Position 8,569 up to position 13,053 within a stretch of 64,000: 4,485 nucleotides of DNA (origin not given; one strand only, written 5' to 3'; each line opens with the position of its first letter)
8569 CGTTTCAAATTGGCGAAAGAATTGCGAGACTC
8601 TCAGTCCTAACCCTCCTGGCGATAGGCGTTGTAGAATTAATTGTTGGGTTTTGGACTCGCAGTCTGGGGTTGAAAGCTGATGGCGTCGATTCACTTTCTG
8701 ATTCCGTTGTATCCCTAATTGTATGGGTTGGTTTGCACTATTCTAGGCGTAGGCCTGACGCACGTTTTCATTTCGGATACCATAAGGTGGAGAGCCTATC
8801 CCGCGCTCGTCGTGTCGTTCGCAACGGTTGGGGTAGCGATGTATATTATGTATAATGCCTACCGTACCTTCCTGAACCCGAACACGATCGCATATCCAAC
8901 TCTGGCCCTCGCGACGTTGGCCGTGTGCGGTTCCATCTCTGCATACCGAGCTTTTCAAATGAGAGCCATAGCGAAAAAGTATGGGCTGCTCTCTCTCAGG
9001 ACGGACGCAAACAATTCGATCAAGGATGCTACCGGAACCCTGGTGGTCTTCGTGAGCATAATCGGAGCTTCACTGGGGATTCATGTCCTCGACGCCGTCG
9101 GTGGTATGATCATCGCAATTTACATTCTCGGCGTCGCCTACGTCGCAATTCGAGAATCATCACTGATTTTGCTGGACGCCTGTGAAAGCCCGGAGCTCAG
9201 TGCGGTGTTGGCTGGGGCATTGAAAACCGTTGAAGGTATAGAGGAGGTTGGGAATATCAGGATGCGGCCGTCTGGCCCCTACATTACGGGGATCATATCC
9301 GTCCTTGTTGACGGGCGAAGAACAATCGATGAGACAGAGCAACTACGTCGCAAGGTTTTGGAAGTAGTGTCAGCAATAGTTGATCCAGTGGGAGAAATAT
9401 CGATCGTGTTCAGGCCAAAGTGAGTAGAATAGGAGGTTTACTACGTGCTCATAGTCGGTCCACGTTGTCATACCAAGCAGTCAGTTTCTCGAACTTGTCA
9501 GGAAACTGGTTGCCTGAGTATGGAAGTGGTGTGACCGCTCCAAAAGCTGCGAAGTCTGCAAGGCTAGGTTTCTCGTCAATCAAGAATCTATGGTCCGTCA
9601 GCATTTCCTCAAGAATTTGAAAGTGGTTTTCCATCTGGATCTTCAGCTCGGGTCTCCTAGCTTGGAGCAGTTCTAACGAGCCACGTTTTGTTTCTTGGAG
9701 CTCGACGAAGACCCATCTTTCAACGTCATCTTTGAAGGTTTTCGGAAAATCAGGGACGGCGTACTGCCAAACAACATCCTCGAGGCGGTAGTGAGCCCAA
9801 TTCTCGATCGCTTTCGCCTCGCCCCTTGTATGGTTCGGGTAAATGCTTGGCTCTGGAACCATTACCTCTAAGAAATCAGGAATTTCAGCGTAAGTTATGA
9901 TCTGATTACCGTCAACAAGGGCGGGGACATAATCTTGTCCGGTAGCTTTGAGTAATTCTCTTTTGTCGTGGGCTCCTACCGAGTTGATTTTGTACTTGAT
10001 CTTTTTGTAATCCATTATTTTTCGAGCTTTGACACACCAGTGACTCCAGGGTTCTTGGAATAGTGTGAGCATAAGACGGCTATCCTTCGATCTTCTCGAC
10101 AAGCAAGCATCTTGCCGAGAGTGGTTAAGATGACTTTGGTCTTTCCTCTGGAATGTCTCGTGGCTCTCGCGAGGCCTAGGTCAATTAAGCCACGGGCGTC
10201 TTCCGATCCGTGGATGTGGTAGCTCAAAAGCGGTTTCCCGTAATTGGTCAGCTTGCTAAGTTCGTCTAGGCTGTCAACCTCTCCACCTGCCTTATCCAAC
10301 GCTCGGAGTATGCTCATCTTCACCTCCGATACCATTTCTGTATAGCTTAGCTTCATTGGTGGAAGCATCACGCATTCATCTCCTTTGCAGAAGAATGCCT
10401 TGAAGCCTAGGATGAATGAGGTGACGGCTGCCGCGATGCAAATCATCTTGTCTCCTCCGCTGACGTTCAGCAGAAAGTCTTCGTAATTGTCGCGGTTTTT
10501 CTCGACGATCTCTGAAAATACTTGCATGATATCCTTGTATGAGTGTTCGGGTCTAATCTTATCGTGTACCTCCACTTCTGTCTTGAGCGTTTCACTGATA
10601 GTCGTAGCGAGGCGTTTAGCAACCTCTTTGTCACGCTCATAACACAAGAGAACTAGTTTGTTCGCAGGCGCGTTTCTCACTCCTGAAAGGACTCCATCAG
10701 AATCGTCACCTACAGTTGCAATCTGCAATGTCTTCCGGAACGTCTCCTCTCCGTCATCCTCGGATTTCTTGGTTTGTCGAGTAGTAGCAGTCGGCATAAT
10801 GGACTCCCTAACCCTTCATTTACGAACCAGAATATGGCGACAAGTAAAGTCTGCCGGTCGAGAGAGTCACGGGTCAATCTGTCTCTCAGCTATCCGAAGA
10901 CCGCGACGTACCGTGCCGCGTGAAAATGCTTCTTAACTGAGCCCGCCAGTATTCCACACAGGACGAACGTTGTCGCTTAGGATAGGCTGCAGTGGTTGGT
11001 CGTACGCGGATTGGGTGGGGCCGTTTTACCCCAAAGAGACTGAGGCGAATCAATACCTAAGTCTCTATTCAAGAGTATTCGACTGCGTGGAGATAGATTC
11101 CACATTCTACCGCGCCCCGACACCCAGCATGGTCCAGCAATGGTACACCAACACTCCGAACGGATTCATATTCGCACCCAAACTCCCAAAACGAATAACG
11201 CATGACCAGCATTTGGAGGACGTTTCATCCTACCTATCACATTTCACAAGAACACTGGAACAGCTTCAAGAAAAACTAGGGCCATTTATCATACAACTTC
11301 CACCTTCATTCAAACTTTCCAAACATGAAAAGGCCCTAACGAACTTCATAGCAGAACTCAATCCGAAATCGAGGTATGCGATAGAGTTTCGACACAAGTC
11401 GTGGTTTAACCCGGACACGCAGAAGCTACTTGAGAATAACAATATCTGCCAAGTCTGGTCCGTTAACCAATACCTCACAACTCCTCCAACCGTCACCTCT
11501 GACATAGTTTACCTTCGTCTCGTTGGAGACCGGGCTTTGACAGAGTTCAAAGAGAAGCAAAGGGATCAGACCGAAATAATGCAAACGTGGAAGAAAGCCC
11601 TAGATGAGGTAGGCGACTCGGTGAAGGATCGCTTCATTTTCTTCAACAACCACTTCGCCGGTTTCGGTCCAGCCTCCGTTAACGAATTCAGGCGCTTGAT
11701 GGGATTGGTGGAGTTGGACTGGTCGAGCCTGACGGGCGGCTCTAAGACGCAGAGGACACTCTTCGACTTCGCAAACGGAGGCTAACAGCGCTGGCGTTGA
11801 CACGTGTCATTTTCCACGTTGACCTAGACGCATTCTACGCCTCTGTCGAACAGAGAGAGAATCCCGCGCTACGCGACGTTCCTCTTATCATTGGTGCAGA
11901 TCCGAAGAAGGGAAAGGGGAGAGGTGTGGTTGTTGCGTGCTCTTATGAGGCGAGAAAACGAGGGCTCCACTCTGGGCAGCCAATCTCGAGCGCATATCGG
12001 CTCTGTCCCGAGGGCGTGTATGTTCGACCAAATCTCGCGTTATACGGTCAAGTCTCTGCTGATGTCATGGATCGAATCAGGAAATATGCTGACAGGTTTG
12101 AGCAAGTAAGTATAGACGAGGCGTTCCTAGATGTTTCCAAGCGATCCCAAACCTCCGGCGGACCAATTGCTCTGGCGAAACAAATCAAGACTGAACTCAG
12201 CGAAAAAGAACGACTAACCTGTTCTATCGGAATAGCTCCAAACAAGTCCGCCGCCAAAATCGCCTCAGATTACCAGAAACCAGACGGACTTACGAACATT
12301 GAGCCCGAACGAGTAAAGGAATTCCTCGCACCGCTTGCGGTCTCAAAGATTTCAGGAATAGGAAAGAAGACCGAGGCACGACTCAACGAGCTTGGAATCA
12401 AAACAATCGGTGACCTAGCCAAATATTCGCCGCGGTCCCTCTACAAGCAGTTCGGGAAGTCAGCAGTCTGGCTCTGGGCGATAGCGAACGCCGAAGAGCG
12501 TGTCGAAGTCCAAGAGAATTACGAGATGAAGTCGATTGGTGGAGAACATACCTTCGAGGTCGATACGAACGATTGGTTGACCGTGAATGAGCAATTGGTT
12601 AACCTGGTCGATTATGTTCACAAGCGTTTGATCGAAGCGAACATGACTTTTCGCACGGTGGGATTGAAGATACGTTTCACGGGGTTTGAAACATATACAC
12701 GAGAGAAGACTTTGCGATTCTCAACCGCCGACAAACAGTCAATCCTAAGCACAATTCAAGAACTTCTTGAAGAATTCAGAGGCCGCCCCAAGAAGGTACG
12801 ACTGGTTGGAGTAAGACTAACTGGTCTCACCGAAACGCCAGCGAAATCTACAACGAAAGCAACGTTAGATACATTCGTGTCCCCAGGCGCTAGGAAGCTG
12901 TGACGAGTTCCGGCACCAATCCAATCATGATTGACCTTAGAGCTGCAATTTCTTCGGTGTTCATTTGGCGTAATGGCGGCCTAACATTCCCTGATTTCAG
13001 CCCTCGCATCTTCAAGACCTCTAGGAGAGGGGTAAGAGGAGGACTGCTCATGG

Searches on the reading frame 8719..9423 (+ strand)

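Call 55: search_protein_families(library=pfam, proteins=[window:8719-9423:+], max_evalue=0.0001)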
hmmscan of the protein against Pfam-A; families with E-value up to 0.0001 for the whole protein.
window:8719-9423:+ (234 aa): 1 family
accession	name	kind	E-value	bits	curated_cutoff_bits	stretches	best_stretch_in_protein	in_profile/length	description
PF01545.26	Cation_efflux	-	1.3e-15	58.1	26.6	1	29-152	71-198/198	Cation efflux family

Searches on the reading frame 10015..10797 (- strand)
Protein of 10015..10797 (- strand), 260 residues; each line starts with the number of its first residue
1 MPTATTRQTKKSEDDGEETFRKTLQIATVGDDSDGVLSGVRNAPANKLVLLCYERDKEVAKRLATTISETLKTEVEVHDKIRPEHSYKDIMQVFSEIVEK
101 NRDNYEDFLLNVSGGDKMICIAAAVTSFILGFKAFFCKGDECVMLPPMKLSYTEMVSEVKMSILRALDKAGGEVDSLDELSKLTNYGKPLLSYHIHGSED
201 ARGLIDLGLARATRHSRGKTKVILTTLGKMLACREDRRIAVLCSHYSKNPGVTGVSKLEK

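Call 55: search_protein_families(library=pfam, proteins=[window:10015-10797:-], max_evalue=0.0001)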
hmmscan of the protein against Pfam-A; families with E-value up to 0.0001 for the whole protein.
window:10015-10797:- (260 aa): 1 family
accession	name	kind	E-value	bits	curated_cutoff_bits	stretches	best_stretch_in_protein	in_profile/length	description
PF19810.5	HFX_2341_N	-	1.3e-11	45.4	30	1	25-128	3-106/120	HFX_2341-like, N-terminal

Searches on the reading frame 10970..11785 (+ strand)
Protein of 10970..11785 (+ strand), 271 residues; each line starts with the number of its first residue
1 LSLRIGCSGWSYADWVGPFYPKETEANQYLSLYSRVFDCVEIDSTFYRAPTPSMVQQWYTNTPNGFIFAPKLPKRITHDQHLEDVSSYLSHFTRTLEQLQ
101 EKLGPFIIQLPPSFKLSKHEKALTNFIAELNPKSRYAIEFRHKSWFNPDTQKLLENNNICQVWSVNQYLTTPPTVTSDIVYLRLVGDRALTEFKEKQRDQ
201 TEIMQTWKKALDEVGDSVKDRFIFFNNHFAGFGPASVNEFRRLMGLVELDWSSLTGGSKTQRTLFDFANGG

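Call 55: search_protein_families(library=pfam, proteins=[window:10970-11785:+], max_evalue=0.0001)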
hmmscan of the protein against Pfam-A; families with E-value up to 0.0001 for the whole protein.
window:10970-11785:+ (271 aa): 1 family
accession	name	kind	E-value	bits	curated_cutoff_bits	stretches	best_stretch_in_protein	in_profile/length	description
PF01904.24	DUF72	-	3e-57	194.6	25.3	1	20-242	1-216/217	Protein of unknown function DUF72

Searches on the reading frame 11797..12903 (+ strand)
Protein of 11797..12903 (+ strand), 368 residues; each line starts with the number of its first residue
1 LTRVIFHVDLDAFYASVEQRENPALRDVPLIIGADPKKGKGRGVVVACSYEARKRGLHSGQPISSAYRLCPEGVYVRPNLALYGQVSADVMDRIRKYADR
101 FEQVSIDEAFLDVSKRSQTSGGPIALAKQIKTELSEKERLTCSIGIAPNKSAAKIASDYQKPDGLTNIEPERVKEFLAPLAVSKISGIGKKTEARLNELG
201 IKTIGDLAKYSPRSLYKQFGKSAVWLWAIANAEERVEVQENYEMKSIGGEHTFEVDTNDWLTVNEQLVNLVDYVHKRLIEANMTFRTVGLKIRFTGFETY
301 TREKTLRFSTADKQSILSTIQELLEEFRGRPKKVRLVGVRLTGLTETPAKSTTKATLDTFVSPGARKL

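Call 55: search_protein_families(library=pfam, proteins=[window:11797-12903:+], max_evalue=0.0001)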
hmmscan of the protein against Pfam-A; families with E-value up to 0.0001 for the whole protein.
window:11797-12903:+ (368 aa): 5 families
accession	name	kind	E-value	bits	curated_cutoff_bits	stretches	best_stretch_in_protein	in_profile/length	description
PF00817.25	IMS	-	2.7e-48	164.1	23.2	1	8-158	1-148/148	impB/mucB/samB family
PF11799.13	IMS_C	-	4.5e-23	82.2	20.7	1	245-349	2-104/109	impB/mucB/samB family C-terminal domain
PF11798.14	IMS_HHH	-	4e-09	36.6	24.4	1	170-201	1-32/32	IMS family HHH motif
PF21704.3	POLH-Rev1_HhH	-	4e-07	30.6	27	1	182-230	3-53/56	DNApol eta/Rev1, HhH motif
PF21999.2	IMS_HHH_1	-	5e-07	30.5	27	1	187-221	5-39/53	DNA polymerase-iota, thumb domain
